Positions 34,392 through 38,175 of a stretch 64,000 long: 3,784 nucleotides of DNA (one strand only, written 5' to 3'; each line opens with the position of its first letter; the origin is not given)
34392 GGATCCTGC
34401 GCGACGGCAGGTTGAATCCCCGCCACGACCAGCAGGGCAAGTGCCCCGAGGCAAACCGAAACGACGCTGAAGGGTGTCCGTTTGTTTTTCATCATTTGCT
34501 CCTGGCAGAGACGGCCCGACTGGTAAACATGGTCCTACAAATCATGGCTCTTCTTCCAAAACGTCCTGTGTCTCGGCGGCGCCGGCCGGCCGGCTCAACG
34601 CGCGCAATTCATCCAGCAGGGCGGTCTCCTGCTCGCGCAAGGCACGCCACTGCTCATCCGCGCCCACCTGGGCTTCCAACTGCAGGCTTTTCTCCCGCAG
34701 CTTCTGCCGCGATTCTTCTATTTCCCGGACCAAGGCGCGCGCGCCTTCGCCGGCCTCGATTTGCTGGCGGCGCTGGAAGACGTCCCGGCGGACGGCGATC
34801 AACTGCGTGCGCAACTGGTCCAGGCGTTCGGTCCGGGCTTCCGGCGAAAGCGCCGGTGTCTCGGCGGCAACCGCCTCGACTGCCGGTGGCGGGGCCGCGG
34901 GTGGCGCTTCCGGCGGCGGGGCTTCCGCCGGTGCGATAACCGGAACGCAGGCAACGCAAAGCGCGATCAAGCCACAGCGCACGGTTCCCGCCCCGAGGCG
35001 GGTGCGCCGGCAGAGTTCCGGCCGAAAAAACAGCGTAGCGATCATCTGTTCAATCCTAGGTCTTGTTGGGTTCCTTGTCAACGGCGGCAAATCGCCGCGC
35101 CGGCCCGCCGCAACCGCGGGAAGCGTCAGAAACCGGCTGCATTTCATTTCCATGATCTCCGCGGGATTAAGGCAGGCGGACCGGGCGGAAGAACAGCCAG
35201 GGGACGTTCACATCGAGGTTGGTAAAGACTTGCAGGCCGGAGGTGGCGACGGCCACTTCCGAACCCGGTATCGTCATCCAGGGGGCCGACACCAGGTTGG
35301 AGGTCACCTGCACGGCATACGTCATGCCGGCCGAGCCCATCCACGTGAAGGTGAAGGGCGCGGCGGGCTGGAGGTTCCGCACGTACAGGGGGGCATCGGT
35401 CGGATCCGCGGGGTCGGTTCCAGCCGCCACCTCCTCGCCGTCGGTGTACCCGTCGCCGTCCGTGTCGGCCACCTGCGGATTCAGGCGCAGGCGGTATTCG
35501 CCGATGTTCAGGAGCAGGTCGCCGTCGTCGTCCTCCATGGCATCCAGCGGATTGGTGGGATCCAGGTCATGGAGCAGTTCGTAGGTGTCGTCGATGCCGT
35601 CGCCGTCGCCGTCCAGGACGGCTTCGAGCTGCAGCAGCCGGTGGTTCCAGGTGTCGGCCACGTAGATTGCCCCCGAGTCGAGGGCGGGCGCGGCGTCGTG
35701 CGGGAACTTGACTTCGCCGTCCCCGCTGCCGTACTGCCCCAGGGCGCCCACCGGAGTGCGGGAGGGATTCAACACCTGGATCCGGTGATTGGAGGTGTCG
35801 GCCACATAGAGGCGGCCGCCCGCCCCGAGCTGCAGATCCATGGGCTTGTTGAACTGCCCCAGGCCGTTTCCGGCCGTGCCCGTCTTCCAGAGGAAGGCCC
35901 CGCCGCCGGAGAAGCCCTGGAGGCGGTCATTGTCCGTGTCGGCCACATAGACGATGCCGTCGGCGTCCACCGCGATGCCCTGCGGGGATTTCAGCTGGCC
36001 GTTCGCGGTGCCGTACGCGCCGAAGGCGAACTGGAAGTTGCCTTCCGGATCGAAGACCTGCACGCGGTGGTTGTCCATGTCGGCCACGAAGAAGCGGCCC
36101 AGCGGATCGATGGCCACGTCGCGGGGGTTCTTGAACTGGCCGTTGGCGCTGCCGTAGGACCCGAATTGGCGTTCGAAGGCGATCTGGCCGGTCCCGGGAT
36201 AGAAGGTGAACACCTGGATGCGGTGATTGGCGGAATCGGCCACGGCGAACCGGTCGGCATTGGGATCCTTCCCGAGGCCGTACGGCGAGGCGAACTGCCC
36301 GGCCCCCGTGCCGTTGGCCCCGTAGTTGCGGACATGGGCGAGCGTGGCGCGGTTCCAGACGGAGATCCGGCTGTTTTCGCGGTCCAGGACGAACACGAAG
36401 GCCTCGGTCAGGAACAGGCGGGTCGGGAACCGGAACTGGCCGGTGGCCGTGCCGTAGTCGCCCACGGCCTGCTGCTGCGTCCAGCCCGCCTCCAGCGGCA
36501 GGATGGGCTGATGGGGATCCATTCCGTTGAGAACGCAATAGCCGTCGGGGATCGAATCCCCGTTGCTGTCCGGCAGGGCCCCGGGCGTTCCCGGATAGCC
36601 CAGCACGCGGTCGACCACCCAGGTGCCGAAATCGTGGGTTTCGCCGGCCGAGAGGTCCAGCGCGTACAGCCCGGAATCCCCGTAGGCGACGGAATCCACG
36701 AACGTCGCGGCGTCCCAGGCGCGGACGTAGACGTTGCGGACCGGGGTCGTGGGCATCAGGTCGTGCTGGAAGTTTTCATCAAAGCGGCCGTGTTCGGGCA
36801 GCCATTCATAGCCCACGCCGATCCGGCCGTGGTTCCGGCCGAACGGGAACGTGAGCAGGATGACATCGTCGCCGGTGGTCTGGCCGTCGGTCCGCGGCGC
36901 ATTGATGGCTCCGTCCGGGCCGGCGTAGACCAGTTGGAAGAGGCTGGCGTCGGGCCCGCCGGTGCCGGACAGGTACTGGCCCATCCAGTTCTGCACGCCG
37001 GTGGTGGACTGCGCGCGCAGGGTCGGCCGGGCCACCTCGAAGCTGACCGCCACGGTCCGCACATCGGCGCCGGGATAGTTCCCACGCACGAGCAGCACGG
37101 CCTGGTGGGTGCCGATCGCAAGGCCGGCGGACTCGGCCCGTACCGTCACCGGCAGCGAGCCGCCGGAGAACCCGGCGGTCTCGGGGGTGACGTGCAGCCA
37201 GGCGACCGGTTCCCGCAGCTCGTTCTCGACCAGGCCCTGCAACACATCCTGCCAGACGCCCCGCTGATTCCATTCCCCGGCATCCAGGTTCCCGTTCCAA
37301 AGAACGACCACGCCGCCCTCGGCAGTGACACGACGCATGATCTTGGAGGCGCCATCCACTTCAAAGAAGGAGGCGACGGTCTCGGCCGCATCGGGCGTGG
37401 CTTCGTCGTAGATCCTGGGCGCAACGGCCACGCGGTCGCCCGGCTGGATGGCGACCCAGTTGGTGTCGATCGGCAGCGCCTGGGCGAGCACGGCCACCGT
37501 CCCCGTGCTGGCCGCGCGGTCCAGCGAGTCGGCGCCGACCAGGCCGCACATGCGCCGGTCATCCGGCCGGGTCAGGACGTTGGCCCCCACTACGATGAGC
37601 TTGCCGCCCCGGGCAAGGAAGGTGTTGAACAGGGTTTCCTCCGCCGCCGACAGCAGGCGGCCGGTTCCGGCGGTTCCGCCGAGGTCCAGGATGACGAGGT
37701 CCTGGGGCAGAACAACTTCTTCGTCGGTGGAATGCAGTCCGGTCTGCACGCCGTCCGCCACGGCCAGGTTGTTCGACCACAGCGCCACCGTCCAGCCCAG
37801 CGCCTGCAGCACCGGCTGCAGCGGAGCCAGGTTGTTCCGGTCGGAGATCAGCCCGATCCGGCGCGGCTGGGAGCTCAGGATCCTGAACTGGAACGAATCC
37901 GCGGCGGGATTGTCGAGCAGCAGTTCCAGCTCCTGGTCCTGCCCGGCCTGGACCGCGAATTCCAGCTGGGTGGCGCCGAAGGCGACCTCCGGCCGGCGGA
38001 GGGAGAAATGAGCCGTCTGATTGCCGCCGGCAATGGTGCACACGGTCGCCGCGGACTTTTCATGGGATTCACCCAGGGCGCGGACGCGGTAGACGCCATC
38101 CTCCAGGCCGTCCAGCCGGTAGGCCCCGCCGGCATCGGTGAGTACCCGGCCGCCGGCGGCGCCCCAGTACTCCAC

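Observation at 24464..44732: Two consecutive 'small secreted coiled-coil protein + giant secreted multidomain protein' cassettes in one apparent operon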

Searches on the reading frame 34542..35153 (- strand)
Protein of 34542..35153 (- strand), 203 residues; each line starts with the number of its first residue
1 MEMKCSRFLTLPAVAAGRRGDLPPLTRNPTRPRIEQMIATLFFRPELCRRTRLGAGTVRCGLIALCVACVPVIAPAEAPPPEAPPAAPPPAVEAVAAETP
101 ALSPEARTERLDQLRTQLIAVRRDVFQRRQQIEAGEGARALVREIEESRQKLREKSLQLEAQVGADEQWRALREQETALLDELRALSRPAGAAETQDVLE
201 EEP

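Call 7: search_protein_families(library=pfam, proteins=[window:34542-35153:-], max_evalue=0.01)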
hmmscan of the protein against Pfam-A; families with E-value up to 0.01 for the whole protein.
window:34542-35153:- (203 aa): 0 families

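Call 15: list_cluster_members(proteins=[P0001, window:34545-35045:-, window:35170-44130:-, window:24467-34495:-, window:45048-46085:-])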
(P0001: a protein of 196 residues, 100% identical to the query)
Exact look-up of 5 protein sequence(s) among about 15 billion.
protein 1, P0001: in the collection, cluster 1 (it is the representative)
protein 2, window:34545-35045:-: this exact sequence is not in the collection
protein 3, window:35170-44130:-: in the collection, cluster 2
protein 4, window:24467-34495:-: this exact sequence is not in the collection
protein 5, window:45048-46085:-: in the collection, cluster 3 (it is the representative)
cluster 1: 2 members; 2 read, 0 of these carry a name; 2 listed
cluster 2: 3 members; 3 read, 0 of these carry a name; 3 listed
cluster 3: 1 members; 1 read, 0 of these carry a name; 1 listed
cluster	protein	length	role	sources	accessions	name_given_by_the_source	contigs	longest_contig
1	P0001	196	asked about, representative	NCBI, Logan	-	-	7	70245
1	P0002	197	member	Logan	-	-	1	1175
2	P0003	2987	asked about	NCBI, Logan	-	-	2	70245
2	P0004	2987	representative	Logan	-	-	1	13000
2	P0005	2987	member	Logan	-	-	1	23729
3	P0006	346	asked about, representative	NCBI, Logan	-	-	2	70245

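Call 52: search_protein_families(library=ncbifam, proteins=[window:34545-35045:-], max_evalue=0.1)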
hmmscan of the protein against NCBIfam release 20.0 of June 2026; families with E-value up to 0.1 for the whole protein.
window:34545-35045:- (167 aa): 1 family
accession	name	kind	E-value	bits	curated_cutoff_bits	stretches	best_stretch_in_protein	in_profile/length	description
NF041470.1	sec_prot_XpsN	equivalog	0.02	14.5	400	1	39-97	196-254/260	type II secretion system protein XpsN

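Call 53: search_protein_families(library=pfam, proteins=[window:34545-35045:-], max_evalue=10)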
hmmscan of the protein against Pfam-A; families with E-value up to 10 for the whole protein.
window:34545-35045:- (167 aa): 1 family
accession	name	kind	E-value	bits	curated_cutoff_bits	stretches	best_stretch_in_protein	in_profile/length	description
PF04277.18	OAD_gamma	-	0.032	15.4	27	1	17-85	9-67/76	Oxaloacetate decarboxylase, gamma chain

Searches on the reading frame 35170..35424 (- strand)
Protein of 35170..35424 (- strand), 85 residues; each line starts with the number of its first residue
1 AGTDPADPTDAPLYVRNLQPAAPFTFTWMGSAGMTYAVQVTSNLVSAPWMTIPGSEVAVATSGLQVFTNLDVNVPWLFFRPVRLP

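Call 70: predict_structure(alignment_id=A7)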
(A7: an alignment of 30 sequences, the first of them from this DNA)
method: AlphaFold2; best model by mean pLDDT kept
length: 85 residues; sequences in the alignment: 30
mean_pLDDT: 86.4   pTM: 0.66
mean pLDDT of the five models: 86.4, 84.2, 83.9, 81.4, 80.2
residues with pLDDT >= 90: 52; 70-90: 17; 50-70: 16; < 50: 0
segments of 3 or more residues with pLDDT < 50: none
pLDDT, mean of each block of 10 residues (from residue 1): 70 60 89 98 94 97 95 83 97
secondary structure, 60 per line:
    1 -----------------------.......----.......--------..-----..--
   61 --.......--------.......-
elements in order: E24-30 E35-41 E63-69 E78-84

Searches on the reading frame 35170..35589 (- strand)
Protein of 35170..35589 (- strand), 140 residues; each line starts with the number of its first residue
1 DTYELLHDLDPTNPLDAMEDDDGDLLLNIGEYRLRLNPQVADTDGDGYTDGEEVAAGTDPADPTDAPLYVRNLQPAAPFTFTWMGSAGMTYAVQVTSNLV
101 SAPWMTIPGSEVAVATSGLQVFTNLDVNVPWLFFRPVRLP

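Call 53: search_protein_families(library=pfam, proteins=[window:35170-35589:-], max_evalue=10)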
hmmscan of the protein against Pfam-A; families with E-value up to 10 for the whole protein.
window:35170-35589:- (140 aa): 1 family
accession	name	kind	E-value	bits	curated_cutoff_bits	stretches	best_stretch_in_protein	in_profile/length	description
PF18884.5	TSP3_bac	-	1.2e-10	41.4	25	1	42-63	1-22/22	Bacterial TSP3 repeat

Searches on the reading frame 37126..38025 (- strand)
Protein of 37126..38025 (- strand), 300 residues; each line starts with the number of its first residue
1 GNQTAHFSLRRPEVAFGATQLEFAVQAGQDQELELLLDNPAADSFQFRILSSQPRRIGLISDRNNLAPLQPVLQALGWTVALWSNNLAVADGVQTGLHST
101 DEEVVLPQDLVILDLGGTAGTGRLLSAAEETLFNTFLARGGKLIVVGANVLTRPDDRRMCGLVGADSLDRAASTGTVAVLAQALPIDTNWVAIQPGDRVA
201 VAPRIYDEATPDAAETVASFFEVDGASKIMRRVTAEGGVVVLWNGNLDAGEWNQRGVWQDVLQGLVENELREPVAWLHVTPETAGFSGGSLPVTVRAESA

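Call 33: find_related_loci(query=A3, collection=genome_contigs, flank=10000)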
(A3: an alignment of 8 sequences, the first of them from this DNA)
Query A3 (300 aa) in genome_contigs; peptide patterns used: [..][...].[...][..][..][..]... (x = any residue, [..] = any of these).
37 stretches matched a pattern; 7 encode a relative of the query (tblastn E <= 1e-3); 7 distinct loci.
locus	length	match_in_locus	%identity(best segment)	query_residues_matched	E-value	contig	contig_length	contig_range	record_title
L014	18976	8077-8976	66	1-300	1e-130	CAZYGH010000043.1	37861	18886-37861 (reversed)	MAG TPA_asm: uncultured Verrucomicrobiota bacterium isolate binchicken_co309_146 genome assembly, contig: NODE_587_lengt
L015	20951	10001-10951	62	1-299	3e-122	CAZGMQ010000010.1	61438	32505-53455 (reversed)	MAG TPA_asm: uncultured Verrucomicrobiota bacterium isolate binchicken_co181_152 genome assembly, contig: NODE_486_lengt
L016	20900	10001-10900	62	1-300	6e-122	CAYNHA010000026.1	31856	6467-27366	MAG TPA_asm: uncultured Verrucomicrobiota bacterium isolate binchicken_co229_252 genome assembly, contig: k141_39853, wh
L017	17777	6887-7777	58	2-299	1e-104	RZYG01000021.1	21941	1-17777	MAG: Spartobacteria bacterium isolate INTA.AUR.007 contig-100_914, whole genome shotgun sequence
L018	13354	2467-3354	42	4-300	2e-66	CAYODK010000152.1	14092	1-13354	MAG TPA_asm: uncultured Verrucomicrobiota bacterium isolate binchicken_co22_230 genome assembly, contig: NODE_4520_lengt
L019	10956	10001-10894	41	2-300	8e-64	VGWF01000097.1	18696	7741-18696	MAG: Lentisphaerae bacterium isolate K_DeepCast_100m_m2_028 K_DeepCast_100m_m2_028_Ga0194127_10003904, whole genome shot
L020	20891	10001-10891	39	7-299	2e-62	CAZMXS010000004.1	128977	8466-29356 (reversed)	MAG TPA_asm: uncultured Verrucomicrobiota bacterium isolate SRP167436_co1_345 genome assembly, contig: NODE_87_length_12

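Call 34: find_related_loci(query=A3, collection=metagenome_contigs, flank=10000)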
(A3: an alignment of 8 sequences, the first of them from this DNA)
Query A3 (300 aa) in metagenome_contigs; peptide patterns used: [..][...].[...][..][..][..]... (x = any residue, [..] = any of these).
27 stretches matched a pattern; 3 encode a relative of the query (tblastn E <= 1e-3); 3 distinct loci.
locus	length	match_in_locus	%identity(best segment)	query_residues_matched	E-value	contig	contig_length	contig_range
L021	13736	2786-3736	62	1-299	9e-123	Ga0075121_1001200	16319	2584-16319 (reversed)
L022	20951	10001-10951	62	1-299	9e-123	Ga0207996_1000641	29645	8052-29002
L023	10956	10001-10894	41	2-300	3e-64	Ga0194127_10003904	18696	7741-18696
